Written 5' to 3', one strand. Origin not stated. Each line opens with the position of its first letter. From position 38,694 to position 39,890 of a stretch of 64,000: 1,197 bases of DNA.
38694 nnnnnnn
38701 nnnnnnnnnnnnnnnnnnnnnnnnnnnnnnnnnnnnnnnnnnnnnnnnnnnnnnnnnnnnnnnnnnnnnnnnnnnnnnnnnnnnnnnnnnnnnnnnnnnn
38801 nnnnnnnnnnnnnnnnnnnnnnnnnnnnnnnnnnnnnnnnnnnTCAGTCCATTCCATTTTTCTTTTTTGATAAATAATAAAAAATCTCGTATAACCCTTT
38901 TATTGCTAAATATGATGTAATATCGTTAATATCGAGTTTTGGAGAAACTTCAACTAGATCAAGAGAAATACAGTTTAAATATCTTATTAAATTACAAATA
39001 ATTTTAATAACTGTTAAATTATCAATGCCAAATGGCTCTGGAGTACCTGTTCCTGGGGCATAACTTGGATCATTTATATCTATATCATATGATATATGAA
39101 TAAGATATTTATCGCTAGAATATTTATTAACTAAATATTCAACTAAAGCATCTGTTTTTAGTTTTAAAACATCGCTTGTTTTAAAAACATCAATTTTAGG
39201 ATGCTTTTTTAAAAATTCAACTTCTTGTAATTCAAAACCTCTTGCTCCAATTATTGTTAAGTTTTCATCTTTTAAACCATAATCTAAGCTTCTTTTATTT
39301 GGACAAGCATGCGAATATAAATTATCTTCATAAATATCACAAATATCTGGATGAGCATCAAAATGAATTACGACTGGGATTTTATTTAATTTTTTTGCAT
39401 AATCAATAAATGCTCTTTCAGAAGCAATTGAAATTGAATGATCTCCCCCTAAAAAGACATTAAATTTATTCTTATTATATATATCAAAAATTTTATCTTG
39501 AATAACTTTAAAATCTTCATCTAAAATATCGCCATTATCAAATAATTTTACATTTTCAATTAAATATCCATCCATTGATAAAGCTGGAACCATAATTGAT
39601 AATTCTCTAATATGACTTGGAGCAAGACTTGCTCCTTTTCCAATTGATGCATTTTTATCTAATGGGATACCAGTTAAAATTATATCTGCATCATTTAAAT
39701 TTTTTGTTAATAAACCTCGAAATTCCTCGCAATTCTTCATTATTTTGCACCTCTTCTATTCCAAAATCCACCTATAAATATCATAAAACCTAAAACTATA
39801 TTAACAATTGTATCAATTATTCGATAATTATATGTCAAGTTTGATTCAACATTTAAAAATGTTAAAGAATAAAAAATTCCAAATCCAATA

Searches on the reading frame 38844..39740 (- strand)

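Call 24: search_protein_families(library=pfam, proteins=[window:38844-39740:-], max_evalue=0.00001)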
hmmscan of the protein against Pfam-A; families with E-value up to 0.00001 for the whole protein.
window:38844-39740:- (298 aa): 1 family
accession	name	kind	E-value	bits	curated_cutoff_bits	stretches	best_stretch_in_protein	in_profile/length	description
PF00491.26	Arginase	-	1.3e-58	199.1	22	1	18-286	1-277/280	Arginase family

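Call 55: search_protein_families(library=ncbifam, proteins=[window:38844-39740:-], max_evalue=0.00001)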
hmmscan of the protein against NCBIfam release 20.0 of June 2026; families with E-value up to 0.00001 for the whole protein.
window:38844-39740:- (298 aa): 5 families
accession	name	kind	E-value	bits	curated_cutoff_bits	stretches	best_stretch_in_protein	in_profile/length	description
TIGR01230.1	agmatinase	equivalog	1.4e-45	156.1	174.3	1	15-288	10-274/275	agmatinase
NF002564.0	PRK02190.1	subfamily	3.1e-38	131.7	302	1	11-294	26-305/307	agmatinase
TIGR01227.1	hutG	equivalog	3.8e-28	98.6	229.15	1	13-281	30-300/307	formimidoylglutamase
TIGR01229.1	rocF_arginase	equivalog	5.8e-26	91.5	227.6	1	78-274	70-280/300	arginase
NF010347.0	PRK13775.1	equivalog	7.4e-08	32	381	1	21-284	52-321/331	formimidoylglutamase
